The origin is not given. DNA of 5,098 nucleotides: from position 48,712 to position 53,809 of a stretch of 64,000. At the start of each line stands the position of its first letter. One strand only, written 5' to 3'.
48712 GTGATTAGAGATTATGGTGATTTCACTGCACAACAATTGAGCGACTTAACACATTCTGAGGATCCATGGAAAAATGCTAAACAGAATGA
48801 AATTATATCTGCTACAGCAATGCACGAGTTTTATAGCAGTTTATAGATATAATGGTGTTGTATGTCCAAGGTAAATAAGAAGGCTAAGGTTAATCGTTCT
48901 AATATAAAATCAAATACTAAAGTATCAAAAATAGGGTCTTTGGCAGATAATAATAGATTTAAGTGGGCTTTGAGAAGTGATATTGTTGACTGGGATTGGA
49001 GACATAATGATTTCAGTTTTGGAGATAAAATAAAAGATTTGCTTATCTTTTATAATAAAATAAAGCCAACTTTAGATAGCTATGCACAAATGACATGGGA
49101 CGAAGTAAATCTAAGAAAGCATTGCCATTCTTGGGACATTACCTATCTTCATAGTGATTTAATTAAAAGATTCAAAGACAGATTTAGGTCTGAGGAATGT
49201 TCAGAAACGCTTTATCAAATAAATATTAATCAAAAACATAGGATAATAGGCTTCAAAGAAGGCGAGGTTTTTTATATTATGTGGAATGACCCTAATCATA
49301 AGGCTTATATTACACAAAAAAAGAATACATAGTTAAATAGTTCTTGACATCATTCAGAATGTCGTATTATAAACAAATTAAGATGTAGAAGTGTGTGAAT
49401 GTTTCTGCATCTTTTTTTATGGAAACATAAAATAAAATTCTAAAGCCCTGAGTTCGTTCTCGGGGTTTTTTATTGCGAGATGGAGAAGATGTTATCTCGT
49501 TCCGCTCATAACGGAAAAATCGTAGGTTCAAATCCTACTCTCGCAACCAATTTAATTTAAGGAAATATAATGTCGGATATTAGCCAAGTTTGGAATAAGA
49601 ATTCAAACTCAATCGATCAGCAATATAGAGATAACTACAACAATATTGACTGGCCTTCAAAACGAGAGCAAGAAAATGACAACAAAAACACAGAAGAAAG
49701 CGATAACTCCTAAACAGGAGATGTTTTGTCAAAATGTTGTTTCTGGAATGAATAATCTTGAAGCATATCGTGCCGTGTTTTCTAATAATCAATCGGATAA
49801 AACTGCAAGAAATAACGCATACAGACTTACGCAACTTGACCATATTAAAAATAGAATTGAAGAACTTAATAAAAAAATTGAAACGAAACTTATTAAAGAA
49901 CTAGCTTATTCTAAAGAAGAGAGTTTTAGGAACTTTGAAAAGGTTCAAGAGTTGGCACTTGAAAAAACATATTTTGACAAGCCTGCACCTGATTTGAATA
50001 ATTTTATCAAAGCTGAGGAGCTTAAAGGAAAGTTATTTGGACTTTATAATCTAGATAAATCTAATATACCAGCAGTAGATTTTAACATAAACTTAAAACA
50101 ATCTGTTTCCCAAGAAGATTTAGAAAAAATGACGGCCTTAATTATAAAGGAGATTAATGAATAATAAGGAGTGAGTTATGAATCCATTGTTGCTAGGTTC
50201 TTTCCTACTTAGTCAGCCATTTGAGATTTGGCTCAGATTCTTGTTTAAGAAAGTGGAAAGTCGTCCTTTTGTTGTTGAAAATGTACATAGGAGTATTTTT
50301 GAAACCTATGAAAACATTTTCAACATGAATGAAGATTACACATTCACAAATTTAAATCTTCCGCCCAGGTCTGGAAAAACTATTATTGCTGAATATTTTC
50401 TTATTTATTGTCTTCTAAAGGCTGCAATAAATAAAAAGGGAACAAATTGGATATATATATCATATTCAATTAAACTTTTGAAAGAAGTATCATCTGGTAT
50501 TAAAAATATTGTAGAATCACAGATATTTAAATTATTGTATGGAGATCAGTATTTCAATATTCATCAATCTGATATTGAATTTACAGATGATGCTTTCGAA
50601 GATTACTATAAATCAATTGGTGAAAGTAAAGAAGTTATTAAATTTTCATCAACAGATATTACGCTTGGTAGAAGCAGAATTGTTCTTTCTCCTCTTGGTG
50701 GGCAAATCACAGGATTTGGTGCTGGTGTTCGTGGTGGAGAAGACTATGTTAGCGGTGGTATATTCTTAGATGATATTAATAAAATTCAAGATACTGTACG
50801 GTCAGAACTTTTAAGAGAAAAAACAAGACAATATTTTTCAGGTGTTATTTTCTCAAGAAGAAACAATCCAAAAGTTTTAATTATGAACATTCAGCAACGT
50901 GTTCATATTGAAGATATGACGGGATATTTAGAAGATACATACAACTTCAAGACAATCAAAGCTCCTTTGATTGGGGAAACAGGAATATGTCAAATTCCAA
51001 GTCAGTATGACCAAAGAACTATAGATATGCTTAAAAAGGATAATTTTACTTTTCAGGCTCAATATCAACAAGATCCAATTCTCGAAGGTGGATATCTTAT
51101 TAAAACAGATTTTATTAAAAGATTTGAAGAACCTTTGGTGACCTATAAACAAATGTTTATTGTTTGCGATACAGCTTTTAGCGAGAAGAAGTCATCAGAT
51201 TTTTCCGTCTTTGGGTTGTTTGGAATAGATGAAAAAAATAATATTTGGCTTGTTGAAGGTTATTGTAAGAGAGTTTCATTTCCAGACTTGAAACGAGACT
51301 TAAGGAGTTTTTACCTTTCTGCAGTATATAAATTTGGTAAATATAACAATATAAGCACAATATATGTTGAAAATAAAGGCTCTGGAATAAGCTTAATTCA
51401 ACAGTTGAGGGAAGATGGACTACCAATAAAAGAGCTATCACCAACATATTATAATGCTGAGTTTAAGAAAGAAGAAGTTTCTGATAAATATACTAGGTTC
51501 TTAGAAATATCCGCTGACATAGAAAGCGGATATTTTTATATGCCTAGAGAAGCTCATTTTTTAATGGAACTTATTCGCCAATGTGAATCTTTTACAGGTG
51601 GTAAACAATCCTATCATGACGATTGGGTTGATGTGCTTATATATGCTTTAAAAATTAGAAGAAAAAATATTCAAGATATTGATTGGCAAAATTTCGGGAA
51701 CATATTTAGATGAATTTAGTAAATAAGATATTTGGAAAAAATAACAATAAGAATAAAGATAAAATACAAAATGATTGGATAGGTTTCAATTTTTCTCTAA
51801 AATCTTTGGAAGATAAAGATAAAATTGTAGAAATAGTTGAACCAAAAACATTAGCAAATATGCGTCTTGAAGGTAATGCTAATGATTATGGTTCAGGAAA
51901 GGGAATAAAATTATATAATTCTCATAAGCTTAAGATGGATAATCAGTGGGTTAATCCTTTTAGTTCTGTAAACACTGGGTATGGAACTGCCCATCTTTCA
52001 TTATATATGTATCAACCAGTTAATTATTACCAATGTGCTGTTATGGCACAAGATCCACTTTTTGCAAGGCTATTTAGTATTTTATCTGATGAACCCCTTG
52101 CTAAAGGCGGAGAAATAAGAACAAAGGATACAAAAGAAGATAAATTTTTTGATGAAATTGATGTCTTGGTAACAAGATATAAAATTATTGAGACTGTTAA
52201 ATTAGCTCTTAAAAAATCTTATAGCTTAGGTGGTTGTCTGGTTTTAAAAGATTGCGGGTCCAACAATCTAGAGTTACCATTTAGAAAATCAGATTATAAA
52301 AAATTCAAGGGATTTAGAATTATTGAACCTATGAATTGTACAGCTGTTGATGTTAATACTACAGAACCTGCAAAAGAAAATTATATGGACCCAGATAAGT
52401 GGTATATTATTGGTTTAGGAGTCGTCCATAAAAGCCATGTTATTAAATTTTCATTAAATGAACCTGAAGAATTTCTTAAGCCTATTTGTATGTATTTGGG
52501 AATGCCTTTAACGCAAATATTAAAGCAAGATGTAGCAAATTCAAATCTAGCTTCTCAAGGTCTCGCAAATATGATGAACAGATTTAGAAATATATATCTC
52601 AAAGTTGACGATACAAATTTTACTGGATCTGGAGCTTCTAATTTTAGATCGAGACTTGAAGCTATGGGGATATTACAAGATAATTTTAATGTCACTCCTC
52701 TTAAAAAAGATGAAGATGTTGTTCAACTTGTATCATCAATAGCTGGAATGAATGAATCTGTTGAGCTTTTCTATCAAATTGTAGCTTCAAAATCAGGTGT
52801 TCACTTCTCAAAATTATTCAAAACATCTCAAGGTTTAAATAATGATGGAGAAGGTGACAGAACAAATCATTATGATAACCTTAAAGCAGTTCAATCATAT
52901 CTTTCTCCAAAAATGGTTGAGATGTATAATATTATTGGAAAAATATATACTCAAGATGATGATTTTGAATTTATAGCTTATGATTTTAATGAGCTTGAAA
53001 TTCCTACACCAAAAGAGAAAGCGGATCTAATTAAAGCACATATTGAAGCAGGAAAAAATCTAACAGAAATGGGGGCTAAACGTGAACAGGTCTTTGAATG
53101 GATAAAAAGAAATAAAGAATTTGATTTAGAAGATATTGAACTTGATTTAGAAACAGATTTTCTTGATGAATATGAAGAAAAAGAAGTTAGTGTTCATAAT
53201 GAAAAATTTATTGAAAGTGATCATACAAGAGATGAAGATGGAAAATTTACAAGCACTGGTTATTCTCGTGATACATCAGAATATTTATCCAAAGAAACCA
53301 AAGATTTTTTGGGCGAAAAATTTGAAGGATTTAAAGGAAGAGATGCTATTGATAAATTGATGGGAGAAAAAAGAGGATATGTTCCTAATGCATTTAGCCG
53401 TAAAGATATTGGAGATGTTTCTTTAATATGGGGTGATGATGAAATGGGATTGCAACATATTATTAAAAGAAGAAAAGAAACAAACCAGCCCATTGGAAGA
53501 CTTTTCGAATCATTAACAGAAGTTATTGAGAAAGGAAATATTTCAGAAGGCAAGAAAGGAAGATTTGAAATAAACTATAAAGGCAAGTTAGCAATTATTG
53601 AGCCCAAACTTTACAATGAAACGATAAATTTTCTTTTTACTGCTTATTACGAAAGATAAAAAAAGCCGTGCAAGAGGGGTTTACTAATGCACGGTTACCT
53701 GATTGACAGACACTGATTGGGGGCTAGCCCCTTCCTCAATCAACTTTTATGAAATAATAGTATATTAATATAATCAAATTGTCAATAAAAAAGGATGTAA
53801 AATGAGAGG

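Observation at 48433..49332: PanA (DUF4065/Panacea) antitoxin-like gene with an unrecognised downstream toxin candidate in the prophage accessory island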

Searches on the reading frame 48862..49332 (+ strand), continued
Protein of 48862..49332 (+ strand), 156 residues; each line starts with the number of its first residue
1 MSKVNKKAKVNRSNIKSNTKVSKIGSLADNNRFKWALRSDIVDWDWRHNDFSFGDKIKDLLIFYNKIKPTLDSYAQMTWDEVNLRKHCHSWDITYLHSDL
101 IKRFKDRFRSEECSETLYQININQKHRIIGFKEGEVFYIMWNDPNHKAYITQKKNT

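Call 54: list_cluster_members(proteins=[P0004, P0005, P0007, P0009, P0010, P0011, P0013, P0014, P0017, P0020])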
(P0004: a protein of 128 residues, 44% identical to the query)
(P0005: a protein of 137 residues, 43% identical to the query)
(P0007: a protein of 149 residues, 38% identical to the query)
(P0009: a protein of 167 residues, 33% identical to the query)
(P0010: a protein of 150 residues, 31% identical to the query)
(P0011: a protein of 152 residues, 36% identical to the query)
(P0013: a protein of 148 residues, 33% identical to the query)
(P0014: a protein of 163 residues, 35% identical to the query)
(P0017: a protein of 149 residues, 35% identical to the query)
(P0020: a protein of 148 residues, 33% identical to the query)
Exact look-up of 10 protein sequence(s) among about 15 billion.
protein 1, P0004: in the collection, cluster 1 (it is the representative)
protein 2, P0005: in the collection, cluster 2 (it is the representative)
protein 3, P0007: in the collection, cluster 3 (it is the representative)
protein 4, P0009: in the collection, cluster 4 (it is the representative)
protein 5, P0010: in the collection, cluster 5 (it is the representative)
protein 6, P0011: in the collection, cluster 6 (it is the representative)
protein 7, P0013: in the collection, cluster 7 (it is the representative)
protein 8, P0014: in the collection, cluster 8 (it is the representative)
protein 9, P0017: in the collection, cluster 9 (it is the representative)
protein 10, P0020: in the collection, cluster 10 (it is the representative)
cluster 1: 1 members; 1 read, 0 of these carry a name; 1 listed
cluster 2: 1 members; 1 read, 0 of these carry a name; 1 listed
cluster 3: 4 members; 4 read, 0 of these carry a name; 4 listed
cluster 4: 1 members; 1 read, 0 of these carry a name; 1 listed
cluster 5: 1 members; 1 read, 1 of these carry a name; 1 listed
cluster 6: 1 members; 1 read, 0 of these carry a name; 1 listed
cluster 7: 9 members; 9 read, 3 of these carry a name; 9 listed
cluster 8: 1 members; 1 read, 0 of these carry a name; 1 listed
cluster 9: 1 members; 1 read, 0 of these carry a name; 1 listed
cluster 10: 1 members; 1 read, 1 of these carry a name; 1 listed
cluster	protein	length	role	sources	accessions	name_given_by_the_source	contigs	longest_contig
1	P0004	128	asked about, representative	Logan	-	-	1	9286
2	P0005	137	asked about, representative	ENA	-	-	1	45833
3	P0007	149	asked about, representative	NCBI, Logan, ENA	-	-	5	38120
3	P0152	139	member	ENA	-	-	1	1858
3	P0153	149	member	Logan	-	-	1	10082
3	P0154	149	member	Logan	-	-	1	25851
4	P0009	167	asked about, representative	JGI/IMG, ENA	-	-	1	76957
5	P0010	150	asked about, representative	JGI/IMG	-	hypothetical protein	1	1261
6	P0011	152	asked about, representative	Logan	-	-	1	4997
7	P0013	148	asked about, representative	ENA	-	-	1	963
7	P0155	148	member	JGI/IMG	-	hypothetical protein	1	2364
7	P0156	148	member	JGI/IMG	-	hypothetical protein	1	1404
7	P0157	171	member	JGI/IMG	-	hypothetical protein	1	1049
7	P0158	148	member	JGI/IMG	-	-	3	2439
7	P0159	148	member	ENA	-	-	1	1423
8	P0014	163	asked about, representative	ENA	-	-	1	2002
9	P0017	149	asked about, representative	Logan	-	-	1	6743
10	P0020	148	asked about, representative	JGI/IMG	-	hypothetical protein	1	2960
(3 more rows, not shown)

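Call 55: search_dna_similar(query=window:48862-49332:+, collection=phages, mode=protein, max_evalue=0.01, max_rows=30)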
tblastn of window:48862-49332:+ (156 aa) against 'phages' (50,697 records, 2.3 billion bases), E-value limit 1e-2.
No match.

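Call 56: search_dna_similar(query=window:48862-49332:+, collection=plasmids, mode=protein, max_evalue=0.01, max_rows=30)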
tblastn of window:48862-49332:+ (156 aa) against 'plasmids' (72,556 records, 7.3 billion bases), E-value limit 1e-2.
No match.

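Call 81: fold_search(model_id=the predicted structure, library=viral)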
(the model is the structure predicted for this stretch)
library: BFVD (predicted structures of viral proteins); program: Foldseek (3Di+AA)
matches with E <= 10: 240; with E <= 0.001: 0
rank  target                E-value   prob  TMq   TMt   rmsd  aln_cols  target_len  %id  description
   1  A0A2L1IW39            3.5e-01  0.51  0.32  0.38   5.3       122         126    9  Uncharacterized protein [Streptomyces phage BillNye]
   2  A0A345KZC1            5.1e-01  0.25  0.19  0.23   8.9        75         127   15  (no name in the UniProt tables at hand)
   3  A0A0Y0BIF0            5.1e-01  0.07  0.19  0.19  17.9       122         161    9  M protein [Kafue kinda chacma baboon virus]
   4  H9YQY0                5.4e-01  0.60  0.38  0.56   5.0       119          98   11  (no name in the UniProt tables at hand)
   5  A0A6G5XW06            6.1e-01  0.10  0.20  0.19  11.0        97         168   12  (no name in the UniProt tables at hand)
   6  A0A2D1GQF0            8.4e-01  0.08  0.21  0.28  14.7        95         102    6  (no name in the UniProt tables at hand)
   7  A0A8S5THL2            8.4e-01  0.06  0.17  0.16  14.0       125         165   13  Cytotoxic translational repressor [Myoviridae sp. ctiv53]
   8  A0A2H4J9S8            1.0e+00  0.21  0.36  0.43   6.5       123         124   10  Uncharacterized protein [uncultured Caudovirales phage]
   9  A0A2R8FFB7            1.2e+00  0.08  0.22  0.11  14.5       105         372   12  F-box domain-containing protein [Cedratvirus Zaza IHUMI]
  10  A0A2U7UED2            1.4e+00  0.07  0.22  0.20  11.2        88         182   14  Uncharacterized protein [Pandoravirus macleodensis]
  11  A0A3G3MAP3            1.5e+00  0.25  0.18  0.29   1.1        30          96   10  Uncharacterized protein [Gordonia phage Octobien14]
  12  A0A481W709            1.5e+00  0.05  0.14  0.24  10.2        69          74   12  Uncharacterized protein [Fusobacterium phage Fnu1]
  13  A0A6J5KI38            1.6e+00  0.06  0.18  0.25   6.3        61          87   10  Uncharacterized protein [uncultured Caudovirales phage]
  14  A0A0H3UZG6            1.7e+00  0.04  0.13  0.29   8.7        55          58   18  (no name in the UniProt tables at hand)
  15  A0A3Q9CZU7            1.8e+00  0.14  0.26  0.19   7.5        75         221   12  A224L [African swine fever virus]
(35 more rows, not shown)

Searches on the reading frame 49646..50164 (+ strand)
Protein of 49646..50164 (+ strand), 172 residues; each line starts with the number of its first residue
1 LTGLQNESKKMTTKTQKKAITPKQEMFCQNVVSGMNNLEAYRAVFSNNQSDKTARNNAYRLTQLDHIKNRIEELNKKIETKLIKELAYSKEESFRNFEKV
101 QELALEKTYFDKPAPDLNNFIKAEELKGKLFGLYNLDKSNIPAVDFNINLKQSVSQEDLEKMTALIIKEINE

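Call 3: search_protein_families(library=pfam, proteins=[window:49646-50164:+], max_evalue=1)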
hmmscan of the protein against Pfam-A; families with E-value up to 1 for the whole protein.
window:49646-50164:+ (172 aa): 2 families
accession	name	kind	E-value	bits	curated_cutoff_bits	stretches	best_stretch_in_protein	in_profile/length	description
PF03592.21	Terminase_2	-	3.8e-08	34.5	26.1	1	21-84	2-62/141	Terminase small subunit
PF18136.6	DNApol_Exo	-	0.24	10.9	26.7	1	8-74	196-260/282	DNA mitochondrial polymerase exonuclease domain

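Call 4: search_protein_families(library=phrogs, proteins=[window:49646-50164:+], max_evalue=0.1)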
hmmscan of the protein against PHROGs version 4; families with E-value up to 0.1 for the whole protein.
window:49646-50164:+ (172 aa): 6 families
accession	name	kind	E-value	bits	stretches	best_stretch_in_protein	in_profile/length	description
phrog_51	-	head and packaging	1.7e-14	55.2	1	7-135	76-215/261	terminase small subunit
phrog_1595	-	head and packaging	3.7e-08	34.6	1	19-104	3-86/164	terminase small subunit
phrog_641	-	head and packaging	0.0002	22.9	1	19-98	2-75/162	terminase small subunit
phrog_32222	-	unknown function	0.0011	19.8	1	10-120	82-185/241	-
phrog_546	-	unknown function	0.011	16.7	1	39-104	64-128/162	-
phrog_17390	-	unknown function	0.012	16.4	1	20-75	3-55/69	-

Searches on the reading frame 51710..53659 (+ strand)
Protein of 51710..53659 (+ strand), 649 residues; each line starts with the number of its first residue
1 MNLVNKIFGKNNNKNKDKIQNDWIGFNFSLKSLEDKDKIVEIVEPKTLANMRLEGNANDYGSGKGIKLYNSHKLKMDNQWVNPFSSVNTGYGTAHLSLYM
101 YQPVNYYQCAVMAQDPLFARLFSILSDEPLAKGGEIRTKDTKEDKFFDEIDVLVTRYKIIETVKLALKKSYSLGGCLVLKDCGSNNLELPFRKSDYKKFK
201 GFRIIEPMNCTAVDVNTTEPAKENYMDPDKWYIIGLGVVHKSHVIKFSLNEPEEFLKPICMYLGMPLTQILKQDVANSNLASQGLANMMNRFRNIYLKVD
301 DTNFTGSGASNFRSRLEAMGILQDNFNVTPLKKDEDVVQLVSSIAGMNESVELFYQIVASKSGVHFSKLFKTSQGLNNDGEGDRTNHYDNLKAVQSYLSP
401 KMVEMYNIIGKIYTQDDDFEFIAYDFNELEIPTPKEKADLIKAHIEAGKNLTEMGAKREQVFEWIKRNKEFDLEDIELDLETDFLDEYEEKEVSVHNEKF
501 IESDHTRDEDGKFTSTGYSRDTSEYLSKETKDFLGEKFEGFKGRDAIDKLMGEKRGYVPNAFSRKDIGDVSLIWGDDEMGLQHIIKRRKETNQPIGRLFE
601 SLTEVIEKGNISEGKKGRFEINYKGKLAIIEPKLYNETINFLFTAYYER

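Call 75: search_protein_families(library=pfam, proteins=[window:51710-53659:+], max_evalue=0.001)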
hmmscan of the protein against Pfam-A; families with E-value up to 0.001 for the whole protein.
window:51710-53659:+ (649 aa): 2 families
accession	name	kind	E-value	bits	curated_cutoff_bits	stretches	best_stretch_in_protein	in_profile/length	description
PF06381.16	Phage_portal_3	-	6.8e-42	143.9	33.8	1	109-447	4-354/357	Phage portal protein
PF18809.6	PBECR1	-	3.6e-09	37.5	27.6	1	561-625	1-72/104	phage-Barnase-EndoU-ColicinE5/D-RelE like nuclease1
